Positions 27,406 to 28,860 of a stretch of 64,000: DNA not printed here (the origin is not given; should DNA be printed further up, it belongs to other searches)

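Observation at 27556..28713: Stand-alone PHP domain that is a truncated DnaE N-terminus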

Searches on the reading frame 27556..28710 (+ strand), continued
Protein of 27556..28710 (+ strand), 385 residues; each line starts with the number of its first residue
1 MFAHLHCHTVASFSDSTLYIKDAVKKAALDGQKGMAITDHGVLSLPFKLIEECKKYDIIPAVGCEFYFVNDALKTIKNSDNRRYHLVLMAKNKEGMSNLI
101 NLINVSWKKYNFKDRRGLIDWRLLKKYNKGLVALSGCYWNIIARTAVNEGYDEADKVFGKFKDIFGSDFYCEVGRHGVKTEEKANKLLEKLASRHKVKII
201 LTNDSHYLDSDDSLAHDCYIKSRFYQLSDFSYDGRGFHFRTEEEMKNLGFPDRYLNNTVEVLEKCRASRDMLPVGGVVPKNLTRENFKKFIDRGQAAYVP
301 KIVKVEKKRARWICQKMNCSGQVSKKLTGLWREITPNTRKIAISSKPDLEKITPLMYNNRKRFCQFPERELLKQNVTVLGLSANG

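Call 18: find_encoding_contigs(protein=P0012, flank=6000, max_places=2)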
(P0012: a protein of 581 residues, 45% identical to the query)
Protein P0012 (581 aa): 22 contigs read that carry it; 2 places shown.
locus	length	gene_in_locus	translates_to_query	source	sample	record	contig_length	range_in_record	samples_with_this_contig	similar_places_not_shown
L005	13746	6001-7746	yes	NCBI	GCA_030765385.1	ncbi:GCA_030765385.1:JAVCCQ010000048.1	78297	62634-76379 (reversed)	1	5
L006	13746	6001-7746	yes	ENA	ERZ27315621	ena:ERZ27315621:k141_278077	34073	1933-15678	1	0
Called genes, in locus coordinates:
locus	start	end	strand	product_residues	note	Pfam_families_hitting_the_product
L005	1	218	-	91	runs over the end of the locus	PF03319:EutN_CcmL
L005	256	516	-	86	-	PF03319:EutN_CcmL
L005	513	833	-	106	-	PF03319:EutN_CcmL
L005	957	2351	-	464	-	PF01565:FAD_binding_4, PF02913:FAD-oxidase_C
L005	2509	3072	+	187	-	PF02502:LacAB_rpiB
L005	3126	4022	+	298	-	PF01791:DeoC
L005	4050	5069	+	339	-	PF00574:CLP_protease (faint), PF25145:NfeD1b_N (weak), PF01343:Peptidase_S49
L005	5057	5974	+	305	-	PF11858:DUF3378, PF01351:RNase_HII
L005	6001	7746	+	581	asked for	PF02811:PHP, PF13181:TPR_8 (faint), PF13432:TPR_16 (faint), PF07719:TPR_2 (faint), PF13371:TPR_9 (faint), PF14559:TPR_19 (faint), PF00515:TPR_1 (faint)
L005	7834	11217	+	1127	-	-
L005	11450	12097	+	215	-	-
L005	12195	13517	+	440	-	PF13372:Alginate_exp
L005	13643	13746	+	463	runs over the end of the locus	-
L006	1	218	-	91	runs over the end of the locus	PF03319:EutN_CcmL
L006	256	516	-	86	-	PF03319:EutN_CcmL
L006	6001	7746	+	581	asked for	PF02811:PHP, PF13181:TPR_8 (faint), PF13432:TPR_16 (faint), PF07719:TPR_2 (faint), PF13371:TPR_9 (faint), PF14559:TPR_19 (faint), PF00515:TPR_1 (faint)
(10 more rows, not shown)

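Call 19: find_encoding_contigs(protein=P0005, flank=6000, max_places=1)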
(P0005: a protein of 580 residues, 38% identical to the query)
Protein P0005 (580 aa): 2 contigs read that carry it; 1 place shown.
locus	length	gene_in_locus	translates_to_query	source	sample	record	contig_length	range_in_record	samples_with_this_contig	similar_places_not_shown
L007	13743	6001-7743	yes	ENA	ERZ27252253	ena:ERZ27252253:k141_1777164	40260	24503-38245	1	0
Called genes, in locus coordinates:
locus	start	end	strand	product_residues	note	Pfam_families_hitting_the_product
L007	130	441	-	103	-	PF03319:EutN_CcmL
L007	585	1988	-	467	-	PF01565:FAD_binding_4, PF02913:FAD-oxidase_C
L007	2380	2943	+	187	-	PF02502:LacAB_rpiB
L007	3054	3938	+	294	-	PF01791:DeoC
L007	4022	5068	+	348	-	PF25145:NfeD1b_N (weak), PF01343:Peptidase_S49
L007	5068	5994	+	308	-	PF11858:DUF3378, PF01351:RNase_HII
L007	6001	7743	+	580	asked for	PF02811:PHP, PF13428:TPR_14 (faint), PF07719:TPR_2 (faint), PF13174:TPR_6 (faint), PF13432:TPR_16 (faint), PF14559:TPR_19 (faint), PF00515:TPR_1 (faint)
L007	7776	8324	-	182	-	-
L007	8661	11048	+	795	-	-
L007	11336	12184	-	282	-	PF21088:MS_channel_1st, PF00924:MS_channel_2nd, PF21082:MS_channel_3rd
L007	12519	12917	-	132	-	PF10861:DUF2784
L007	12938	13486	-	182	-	PF01661:Macro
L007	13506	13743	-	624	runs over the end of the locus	PF17297:PEPCK_N, PF01293:PEPCK_ATP (weak), PF00821:PEPCK_GTP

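Call 20: find_encoding_contigs(protein=P0009, flank=6000, max_places=1)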
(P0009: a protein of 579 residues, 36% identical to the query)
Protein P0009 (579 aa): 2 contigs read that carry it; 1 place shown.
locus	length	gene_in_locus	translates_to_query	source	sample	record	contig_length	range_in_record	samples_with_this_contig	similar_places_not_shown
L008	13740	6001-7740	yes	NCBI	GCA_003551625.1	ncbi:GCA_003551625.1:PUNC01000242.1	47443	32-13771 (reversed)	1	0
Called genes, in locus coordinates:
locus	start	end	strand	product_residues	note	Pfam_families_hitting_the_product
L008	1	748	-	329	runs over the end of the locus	PF20030:bpMoxR, PF00493:MCM (faint), PF07726:AAA_3, PF07728:AAA_5, PF17863:AAA_lid_2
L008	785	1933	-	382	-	PF13365:Trypsin_2, PF00595:PDZ (weak), PF13180:PDZ_2, PF17820:PDZ_6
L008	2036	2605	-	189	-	-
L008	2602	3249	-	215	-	PF07638:Sigma70_ECF, PF04542:Sigma70_r2, PF08281:Sigma70_r4_2, PF04545:Sigma70_r4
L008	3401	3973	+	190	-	PF02502:LacAB_rpiB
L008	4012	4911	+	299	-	PF01791:DeoC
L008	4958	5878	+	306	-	PF11858:DUF3378 (weak), PF01351:RNase_HII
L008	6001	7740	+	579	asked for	PF02811:PHP, PF12895:ANAPC3 (faint), PF13432:TPR_16, PF14559:TPR_19 (weak), PF13424:TPR_12 (faint), PF00515:TPR_1 (faint), PF07719:TPR_2 (faint), PF13432:TPR_16, +1 more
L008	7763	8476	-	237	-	-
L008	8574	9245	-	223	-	-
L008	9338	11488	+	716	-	-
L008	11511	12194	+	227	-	PF13424:TPR_12 (faint), PF13428:TPR_14 (faint), PF13174:TPR_6 (faint), PF07719:TPR_2 (faint), PF13181:TPR_8 (faint), PF13432:TPR_16 (weak), PF14559:TPR_19 (weak)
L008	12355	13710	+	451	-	PF13372:Alginate_exp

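Call 21: find_encoding_contigs(protein=P0013, flank=6000, max_places=1)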
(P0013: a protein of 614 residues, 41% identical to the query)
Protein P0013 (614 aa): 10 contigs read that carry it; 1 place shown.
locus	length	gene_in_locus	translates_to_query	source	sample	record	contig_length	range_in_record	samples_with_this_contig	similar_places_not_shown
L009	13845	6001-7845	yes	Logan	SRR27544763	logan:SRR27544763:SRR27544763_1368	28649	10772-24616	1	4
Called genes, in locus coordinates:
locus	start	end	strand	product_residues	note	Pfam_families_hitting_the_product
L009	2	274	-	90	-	PF03319:EutN_CcmL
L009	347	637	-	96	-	PF03319:EutN_CcmL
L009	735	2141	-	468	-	PF01565:FAD_binding_4, PF02913:FAD-oxidase_C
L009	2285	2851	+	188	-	PF02502:LacAB_rpiB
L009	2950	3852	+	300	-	PF01791:DeoC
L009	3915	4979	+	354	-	PF25145:NfeD1b_N (weak), PF01343:Peptidase_S49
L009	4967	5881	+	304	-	PF11858:DUF3378 (weak), PF01351:RNase_HII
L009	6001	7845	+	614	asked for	PF02811:PHP, PF07719:TPR_2 (faint), PF13181:TPR_8 (faint), PF13428:TPR_14 (faint), PF13174:TPR_6 (faint), PF14559:TPR_19, PF13432:TPR_16 (weak), PF14559:TPR_19 (weak), +2 more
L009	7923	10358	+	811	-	-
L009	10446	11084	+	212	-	-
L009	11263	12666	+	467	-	PF13372:Alginate_exp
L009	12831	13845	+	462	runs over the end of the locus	-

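Call 33: predict_structure(alignment_id=A1)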
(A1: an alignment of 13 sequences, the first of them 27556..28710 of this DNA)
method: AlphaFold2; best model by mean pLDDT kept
length: 385 residues; sequences in the alignment: 13
mean_pLDDT: 89.2   pTM: 0.90
mean pLDDT of the five models: 89.2, 87.7, 87.5, 86.2, 84.9
residues with pLDDT >= 90: 249; 70-90: 113; 50-70: 12; < 50: 11
segments of 3 or more residues with pLDDT < 50: 2-7, 9-13
pLDDT, mean of each block of 10 residues (from residue 1): 44 63 91 87 92 96 93 96 91 97 96 92 98 89 92 97 97 86 92 96 85 88 80 75 86 92 95 91 87 95 93 92 91 91 95 93 95 95 66
secondary structure, 60 per line:
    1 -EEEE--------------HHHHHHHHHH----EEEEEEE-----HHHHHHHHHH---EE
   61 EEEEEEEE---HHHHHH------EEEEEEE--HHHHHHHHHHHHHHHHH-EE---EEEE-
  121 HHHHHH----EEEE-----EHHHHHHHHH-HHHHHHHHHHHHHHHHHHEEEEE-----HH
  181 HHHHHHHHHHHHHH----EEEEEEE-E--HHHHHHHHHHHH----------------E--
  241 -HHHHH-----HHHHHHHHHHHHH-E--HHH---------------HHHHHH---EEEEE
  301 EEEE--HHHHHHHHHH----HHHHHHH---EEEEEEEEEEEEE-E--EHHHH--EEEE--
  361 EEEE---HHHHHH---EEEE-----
elements in order: E2-5 H20-29 E34-40 H46-55 E59-68 H72-77 E84-90 H93-109 E116-119 H121-126 E131-134 H141-149 H151-168 E169-173 H179-194 E199-205 H210-221 H242-246 H252-264 H287-292 E296-304 H307-316 H321-327 E331-343 H349-352 E355-358 E361-364 H368-373 E377-380
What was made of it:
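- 28426..28695 (+): Remnant of the DnaE thumb and second palm segment, residues ~291-380. Predicted as a compact alpha/beta module packed on the PHP domain. AF2 pLDDT 91-95 (call 33).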

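Call 37: fold_search(model_id=the predicted structure, library=pdb)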
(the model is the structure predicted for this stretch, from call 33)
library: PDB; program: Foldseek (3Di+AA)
matches with E <= 10: 1282; with E <= 0.001: 33
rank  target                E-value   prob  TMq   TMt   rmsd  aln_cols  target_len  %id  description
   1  4iqj_D                6.9e-27  1.00  0.80  0.28   7.6       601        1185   16  Structure of PolIIIalpha-Tauc-DNA complex suggests an atomic model of the replisome (released 2013-03-13)
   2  2hpi                  1.6e-26  1.00  0.82  0.29   6.8       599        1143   16  Eubacterial and Eukaryotic Replicative DNA Polymerases are not Homologous: X-ray Structure of DNA Polymerase III (released 2006-09-19)
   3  4iqj_B                1.0e-25  1.00  0.79  0.28   6.3       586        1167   17  Structure of PolIIIalpha-Tauc-DNA complex suggests an atomic model of the replisome (released 2013-03-13)
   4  3e0d_A                1.5e-25  1.00  0.81  0.29   6.9       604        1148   16  Insights into the Replisome from the Crystral Structure of the Ternary Complex of the Eubacterial DNA Polymerase III a (released 2008-09-23)
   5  4iqj_C                2.9e-25  1.00  0.79  0.28   7.9       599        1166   16  Structure of PolIIIalpha-Tauc-DNA complex suggests an atomic model of the replisome (released 2013-03-13)
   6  4iqj_A                6.6e-25  1.00  0.81  0.28   6.8       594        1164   16  Structure of PolIIIalpha-Tauc-DNA complex suggests an atomic model of the replisome (released 2013-03-13)
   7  4jom                  1.3e-24  1.00  0.81  0.36   7.0       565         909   17  Structure of E. coli Pol III 3mPHP mutant (released 2013-05-29)
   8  7pu7_A                5.0e-24  1.00  0.81  0.31   7.3       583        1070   14  DNA polymerase from M. tuberculosis (released 2022-02-23)
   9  5lew                  3.7e-23  1.00  0.81  0.36   7.5       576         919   15  DNA polymerase (released 2017-10-25)
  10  2hqa                  6.3e-23  1.00  0.82  0.36   7.6       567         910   16  Crystal structure of the catalytic alpha subunit of E. Coli replicative DNA polymerase III (released 2006-09-19)
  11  2hnh                  1.4e-22  1.00  0.82  0.36   4.8       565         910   16  Crystal structure of the catalytic alpha subunit of E. coli replicative DNA polymerase III (released 2006-09-19)
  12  5fkv_A                1.3e-21  1.00  0.82  0.29   7.0       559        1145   17  cryo-EM structure of the E. coli replicative DNA polymerase complex bound to DNA (DNA polymerase III alpha, beta, epsi (released 2015-11-25)
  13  5fkw_A                1.5e-21  1.00  0.83  0.36   5.7       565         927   17  cryo-EM structure of the E. coli replicative DNA polymerase complex bound to DNA (DNA polymerase III alpha, beta, epsi (released 2015-11-25)
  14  5fku_A                9.3e-20  1.00  0.80  0.28   7.2       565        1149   16  cryo-EM structure of the E. coli replicative DNA polymerase complex in DNA free state (DNA polymerase III alpha, beta, (released 2015-11-25)
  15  3f2b_A                5.5e-19  1.00  0.74  0.30   9.4       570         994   16  DNA Polymerase PolC from Geobacillus kaustophilus complex with DNA, dGTP, Mg and Zn (released 2009-01-20)
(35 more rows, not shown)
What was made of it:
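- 28426..28695 (+): Foldseek TMq 0.80-0.83 against full DnaE versus 0.60 against PHP alone (call 37).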

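Call 64: find_encoding_contigs(protein=P0023, flank=5000, max_places=2)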
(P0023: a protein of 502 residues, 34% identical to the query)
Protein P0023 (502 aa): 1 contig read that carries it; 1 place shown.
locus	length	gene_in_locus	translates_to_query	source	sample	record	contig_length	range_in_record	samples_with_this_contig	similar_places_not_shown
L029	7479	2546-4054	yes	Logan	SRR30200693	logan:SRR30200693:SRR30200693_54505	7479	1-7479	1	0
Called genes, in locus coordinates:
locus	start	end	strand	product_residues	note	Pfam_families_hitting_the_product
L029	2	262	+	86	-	?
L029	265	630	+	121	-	-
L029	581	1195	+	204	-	PF00303:Thymidylat_synt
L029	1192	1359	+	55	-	-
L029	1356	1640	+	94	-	-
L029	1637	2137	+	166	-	PF06559:DCD_N (faint), PF22769:DCD, PF22569:DCD_C (weak), PF00692:dUTPase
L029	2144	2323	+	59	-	-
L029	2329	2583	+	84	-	-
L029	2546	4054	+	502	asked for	PF03167:UDG, PF02811:PHP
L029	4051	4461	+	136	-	PF09643:YopX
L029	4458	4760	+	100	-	-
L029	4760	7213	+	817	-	PF07733:DNA_pol3_alpha, PF17657:DNA_pol3_finger, PF14579:HHH_6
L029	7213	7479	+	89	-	?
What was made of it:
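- On Split DnaE (phage or intein type): Contrast with L029 (call 64).
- P0023 (UDG+PHP, 502 aa) is followed two small genes later by an 817-aa DNA_pol3_alpha+finger+HHH_6 gene in a phage-like contig (call 64).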

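Call 71: find_encoding_contigs(protein=P0001, flank=1000, max_places=3)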
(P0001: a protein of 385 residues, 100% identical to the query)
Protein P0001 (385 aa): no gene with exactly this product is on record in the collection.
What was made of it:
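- Tried and rejected: Not on record (call 71).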

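Call 72: list_cluster_members(proteins=[P0001, P0003, P0012])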
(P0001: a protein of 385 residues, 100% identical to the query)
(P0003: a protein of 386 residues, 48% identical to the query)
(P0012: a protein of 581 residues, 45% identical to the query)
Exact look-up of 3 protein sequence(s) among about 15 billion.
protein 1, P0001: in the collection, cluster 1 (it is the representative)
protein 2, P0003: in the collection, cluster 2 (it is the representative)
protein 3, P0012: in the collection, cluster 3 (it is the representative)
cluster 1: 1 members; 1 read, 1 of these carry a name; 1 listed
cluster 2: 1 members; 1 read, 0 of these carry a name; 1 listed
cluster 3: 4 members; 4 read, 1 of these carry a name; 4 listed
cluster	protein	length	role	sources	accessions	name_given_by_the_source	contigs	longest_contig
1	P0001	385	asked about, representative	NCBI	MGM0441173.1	MAG: PHP domain-containing protein [Elusimicrobiota bacterium]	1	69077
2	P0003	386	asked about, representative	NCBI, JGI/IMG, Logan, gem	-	-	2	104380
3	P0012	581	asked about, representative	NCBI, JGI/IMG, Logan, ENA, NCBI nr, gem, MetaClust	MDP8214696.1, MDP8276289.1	MAG: PHP domain-containing protein [Candidatus Euphemobacter frigidus] | PHP domain-containing protein [Candidatus Euphemobacter frigidus] | \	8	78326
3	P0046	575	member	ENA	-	-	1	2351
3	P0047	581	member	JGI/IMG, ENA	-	-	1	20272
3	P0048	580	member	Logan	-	-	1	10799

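Call 74: predict_structure(alignment_id=A4)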
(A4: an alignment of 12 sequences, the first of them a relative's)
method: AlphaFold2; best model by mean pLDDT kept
length: 581 residues; sequences in the alignment: 12
mean_pLDDT: 89.9   pTM: 0.86
mean pLDDT of the five models: 89.9, 89.4, 88.5, 88.3, 87.6
residues with pLDDT >= 90: 403; 70-90: 152; 50-70: 13; < 50: 13
segments of 3 or more residues with pLDDT < 50: 1-13
pLDDT, mean of each block of 10 residues (from residue 1): 38 66 89 87 90 94 93 89 87 96 95 87 97 88 91 96 96 86 94 95 87 90 73 78 89 93 94 77 90 91 92 91 89 95 95 92 91 92 91 92 93 93 94 91 97 94 97 98 96 88 97 97 92 95 94 94 86 87 56
secondary structure, 60 per line:
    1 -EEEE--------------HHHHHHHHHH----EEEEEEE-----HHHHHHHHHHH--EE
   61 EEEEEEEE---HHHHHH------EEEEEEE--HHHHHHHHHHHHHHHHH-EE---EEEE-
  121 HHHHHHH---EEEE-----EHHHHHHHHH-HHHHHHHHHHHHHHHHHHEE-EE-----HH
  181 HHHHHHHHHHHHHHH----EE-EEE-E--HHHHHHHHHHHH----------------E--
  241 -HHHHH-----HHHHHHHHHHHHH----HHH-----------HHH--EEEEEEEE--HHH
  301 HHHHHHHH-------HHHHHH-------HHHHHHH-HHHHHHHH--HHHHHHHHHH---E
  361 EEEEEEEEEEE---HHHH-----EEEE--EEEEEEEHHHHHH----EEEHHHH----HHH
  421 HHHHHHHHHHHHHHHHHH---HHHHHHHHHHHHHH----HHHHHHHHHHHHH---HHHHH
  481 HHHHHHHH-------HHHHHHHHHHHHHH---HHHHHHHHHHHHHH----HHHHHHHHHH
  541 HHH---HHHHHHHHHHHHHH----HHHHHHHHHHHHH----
elements in order: E2-5 H20-29 E34-40 H46-56 E59-68 H72-77 E84-90 H93-109 E116-119 H121-127 E131-134 H141-149 H151-168 H179-195 E203-205 H210-221 H242-246 H252-264 E288-295 H298-308 H316-321 H329-335 H337-344 H347-356 E360-371 H375-378 E384-387 E390-396 H397-402 E407-409 H410-413 H418-438 H442-455 H460-472 H476-488 H496-509 H513-526 H531-543 H547-560 H565-577

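Call 89: search_protein_families(library=padloc, proteins=[window:27556-28710:+, P0012], max_evalue=0.01)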
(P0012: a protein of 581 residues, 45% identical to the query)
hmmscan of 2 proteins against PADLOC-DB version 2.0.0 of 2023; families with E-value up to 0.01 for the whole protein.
window:27556-28710:+ (385 aa): 0 families

P0012 (581 aa): 0 families
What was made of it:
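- Tried and rejected: No PADLOC hit (call 89).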

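Call 90: search_protein_families(library=phrogs, proteins=[window:27556-28710:+, P0012], max_evalue=0.001)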
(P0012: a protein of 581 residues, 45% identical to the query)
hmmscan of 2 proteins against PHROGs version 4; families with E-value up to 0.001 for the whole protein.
window:27556-28710:+ (385 aa): 3 families
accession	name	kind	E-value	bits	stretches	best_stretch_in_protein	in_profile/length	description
phrog_405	-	DNA, RNA and nucleotide metabolism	2.5e-59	202.1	1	1-299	43-352/1190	DNA polymerase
phrog_7513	-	unknown function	1e-50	173.9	1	2-270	11-278/461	-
phrog_13169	-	DNA, RNA and nucleotide metabolism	4.6e-11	43.3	1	11-217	12-217/463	DNA polymerase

P0012 (581 aa): 2 families
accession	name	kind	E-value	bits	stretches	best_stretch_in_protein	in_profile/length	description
phrog_405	-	DNA, RNA and nucleotide metabolism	1.7e-56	192.8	1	1-271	43-321/1190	DNA polymerase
phrog_7513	-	unknown function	4e-44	152.2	1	2-223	11-243/461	-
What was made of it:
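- Closest known: Split phage DnaE PHP subunits. Same: A DnaE-type PHP encoded as a separate polypeptide without a polymerase core (calls 64, 90).
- PHROG phrog_7513 is a PHP-only phage family (call 90).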
